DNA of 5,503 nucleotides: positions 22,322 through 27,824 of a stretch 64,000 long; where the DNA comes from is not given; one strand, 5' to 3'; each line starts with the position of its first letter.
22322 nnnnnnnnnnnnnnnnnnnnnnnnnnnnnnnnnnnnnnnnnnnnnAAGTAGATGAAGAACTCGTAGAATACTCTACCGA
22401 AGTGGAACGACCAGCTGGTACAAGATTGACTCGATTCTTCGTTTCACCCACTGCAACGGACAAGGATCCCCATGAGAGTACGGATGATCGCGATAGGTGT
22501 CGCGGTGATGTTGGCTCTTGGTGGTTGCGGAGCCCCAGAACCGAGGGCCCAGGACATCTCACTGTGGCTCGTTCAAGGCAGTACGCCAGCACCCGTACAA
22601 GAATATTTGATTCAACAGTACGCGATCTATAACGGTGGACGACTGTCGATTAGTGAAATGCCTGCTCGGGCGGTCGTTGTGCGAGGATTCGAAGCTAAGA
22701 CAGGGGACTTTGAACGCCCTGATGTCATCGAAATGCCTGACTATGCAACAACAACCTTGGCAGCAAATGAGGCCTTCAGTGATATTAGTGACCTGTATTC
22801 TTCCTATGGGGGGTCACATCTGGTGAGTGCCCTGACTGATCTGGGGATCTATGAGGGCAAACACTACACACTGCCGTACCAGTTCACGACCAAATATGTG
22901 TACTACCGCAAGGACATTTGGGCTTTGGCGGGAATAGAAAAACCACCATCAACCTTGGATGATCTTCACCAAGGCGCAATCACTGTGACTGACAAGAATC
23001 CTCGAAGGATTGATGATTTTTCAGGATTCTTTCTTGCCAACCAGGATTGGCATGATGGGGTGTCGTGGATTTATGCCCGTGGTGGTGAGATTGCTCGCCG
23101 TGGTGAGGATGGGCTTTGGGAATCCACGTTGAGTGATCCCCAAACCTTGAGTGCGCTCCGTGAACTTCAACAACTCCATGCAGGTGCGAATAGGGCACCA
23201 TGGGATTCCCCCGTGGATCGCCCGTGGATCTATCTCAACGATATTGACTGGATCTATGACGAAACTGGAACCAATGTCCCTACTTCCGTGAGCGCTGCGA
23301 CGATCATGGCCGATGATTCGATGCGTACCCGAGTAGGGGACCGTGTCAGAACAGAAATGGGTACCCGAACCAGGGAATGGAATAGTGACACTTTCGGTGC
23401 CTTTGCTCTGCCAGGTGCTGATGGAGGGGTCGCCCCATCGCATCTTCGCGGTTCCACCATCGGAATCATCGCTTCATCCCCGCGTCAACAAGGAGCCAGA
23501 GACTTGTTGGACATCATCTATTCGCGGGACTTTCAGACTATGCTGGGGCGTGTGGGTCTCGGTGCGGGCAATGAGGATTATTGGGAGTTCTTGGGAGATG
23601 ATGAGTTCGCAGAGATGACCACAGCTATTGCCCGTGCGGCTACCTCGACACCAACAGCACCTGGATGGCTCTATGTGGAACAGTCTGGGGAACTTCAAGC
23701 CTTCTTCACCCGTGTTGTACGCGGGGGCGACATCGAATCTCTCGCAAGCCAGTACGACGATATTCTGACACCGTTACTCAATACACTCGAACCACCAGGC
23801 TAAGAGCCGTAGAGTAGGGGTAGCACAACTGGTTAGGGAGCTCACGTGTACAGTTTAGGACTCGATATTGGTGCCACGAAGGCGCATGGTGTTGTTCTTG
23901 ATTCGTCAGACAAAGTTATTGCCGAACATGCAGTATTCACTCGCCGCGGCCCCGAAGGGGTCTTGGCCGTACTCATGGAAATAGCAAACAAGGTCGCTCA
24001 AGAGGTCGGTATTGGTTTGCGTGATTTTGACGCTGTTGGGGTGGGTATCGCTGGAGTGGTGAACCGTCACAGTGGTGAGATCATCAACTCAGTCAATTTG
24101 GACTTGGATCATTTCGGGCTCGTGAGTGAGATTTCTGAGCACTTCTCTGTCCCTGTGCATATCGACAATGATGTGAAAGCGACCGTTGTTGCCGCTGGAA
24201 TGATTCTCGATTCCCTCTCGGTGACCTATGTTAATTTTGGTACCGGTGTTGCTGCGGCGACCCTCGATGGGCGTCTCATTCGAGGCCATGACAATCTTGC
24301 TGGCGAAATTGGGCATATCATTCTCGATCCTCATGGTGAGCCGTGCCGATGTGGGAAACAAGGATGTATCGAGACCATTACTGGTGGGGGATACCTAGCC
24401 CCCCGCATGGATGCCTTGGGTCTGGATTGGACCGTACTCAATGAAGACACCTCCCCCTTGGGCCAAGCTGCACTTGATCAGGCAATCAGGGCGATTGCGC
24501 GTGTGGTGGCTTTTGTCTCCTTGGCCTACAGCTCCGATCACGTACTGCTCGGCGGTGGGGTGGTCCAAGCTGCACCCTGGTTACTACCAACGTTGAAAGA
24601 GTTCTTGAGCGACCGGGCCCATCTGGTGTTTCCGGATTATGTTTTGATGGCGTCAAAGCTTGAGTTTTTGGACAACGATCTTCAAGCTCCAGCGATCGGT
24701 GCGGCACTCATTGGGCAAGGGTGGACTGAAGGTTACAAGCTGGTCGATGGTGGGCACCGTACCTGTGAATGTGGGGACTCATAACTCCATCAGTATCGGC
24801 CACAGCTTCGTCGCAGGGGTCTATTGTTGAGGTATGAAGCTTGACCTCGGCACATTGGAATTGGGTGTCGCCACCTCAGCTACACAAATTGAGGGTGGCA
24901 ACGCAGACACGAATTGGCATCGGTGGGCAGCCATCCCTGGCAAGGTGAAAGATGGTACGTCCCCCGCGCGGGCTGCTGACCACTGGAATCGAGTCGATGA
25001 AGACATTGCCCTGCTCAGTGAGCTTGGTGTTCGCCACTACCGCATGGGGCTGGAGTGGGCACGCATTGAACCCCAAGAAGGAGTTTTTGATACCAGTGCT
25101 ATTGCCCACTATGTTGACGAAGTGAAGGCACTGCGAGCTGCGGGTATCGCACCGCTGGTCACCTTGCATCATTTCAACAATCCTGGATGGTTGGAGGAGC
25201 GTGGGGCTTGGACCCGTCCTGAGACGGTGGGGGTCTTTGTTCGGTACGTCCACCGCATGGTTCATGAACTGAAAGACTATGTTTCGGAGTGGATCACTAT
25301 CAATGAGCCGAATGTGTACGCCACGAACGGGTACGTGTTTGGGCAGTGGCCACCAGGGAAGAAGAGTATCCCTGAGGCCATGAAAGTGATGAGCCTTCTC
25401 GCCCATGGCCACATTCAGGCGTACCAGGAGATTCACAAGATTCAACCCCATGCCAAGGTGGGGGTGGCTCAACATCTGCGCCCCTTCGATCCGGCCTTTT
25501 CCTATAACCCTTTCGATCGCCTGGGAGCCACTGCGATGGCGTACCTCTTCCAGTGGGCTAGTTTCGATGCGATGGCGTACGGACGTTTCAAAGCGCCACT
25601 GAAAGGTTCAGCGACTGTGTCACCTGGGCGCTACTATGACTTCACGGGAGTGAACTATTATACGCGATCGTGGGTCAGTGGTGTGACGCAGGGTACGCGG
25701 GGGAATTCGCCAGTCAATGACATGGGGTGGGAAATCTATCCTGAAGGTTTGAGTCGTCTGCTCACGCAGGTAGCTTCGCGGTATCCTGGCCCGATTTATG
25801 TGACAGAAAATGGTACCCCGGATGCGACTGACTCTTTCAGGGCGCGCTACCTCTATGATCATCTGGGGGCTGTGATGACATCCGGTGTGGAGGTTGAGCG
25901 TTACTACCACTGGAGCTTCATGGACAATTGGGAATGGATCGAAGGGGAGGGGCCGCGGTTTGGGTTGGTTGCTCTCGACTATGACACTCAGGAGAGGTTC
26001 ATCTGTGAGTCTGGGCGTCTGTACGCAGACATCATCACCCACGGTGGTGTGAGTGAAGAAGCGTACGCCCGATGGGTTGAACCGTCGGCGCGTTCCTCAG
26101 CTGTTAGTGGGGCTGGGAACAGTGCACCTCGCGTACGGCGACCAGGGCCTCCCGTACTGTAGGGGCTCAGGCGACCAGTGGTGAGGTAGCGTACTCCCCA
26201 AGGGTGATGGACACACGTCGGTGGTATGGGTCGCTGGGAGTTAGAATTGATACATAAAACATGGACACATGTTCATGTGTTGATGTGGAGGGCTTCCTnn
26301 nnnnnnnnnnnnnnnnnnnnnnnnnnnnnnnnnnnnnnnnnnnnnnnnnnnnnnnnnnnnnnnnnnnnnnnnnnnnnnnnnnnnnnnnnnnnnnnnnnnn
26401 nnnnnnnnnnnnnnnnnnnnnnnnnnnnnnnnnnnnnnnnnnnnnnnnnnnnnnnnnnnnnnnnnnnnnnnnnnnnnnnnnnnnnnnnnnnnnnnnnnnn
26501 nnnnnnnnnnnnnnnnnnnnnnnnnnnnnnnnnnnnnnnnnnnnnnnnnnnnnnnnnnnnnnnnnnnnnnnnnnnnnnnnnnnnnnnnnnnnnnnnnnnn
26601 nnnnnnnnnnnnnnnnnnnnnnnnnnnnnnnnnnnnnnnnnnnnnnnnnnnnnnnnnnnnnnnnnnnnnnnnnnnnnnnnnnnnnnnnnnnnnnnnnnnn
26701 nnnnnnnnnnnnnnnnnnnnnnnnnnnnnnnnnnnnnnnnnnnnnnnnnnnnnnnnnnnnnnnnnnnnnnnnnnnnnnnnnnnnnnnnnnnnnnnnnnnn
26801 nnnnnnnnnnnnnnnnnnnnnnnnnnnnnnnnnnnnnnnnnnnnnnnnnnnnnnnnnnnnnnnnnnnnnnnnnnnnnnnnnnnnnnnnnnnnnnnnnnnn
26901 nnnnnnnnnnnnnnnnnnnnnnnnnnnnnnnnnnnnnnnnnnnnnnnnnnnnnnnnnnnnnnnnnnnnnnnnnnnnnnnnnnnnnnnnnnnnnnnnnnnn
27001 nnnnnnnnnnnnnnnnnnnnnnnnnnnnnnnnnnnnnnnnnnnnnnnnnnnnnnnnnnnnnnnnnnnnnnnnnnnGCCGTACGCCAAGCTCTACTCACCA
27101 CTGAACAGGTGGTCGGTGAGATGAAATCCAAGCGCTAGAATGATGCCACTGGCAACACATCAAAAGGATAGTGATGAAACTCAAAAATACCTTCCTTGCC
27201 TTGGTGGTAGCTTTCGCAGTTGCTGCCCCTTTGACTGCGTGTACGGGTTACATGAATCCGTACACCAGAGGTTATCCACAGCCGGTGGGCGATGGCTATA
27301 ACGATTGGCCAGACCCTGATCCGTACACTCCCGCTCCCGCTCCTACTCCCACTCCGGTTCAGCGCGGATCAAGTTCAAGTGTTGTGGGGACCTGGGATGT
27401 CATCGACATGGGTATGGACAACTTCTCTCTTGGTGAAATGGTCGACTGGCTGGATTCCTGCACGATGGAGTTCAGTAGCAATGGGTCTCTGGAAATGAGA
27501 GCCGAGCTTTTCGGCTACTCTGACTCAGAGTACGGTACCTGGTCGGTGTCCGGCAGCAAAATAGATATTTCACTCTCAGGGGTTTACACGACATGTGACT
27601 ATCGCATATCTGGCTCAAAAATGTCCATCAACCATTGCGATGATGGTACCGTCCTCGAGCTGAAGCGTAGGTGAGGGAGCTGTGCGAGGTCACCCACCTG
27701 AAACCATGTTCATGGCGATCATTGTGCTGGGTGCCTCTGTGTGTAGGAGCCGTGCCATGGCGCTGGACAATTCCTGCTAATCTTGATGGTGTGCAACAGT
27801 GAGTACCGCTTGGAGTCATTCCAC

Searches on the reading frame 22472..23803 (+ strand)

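Call 81: search_protein_families(library=pfam, proteins=[window:22472-23803:+], max_evalue=0.001)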
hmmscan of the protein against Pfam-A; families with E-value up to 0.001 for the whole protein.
window:22472-23803:+ (443 aa): 2 families
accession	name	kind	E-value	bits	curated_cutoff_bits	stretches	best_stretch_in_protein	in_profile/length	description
PF01547.30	SBP_bac_1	-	6.8e-12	46.4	26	1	77-179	46-148/307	Bacterial extracellular solute-binding protein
PF13416.11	SBP_bac_8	-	1.8e-11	44.8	27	1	75-355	32-249/279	Bacterial extracellular solute-binding protein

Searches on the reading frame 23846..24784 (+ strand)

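Call 81: search_protein_families(library=pfam, proteins=[window:23846-24784:+], max_evalue=0.001)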
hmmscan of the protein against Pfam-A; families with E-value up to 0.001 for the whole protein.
window:23846-24784:+ (312 aa): 2 families
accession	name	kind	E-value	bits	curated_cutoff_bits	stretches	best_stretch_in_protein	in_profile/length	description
PF00480.26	ROK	-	2.4e-41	142.6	22.9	1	4-289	2-290/294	ROK family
PF01869.26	BcrAD_BadFG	-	1.9e-06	28.1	31.5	1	4-93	1-98/271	BadF/BadG/BcrA/BcrD ATPase family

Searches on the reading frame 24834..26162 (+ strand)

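Call 81: search_protein_families(library=pfam, proteins=[window:24834-26162:+], max_evalue=0.001)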
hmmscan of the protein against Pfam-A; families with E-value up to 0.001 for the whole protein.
window:24834-26162:+ (442 aa): 2 families
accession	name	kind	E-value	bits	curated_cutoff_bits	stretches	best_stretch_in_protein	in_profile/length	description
PF00232.24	Glyco_hydro_1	-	3.5e-75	253.6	22.6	1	11-403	12-450/453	Glycosyl hydrolase family 1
PF02449.21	Glyco_hydro_42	-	0.00045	20.1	21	1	52-99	10-58/376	Beta-galactosidase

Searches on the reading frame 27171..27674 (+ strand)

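Call 82: search_protein_families(library=pfam, proteins=[window:27171-27674:+], max_evalue=0.001)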
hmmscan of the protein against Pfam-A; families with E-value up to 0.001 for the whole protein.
window:27171-27674:+ (167 aa): 1 family
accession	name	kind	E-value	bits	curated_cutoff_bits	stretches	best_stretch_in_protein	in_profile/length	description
PF13648.12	Lipocalin_4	-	5.7e-06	27.6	22.4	1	72-153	2-89/89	Lipocalin-like domain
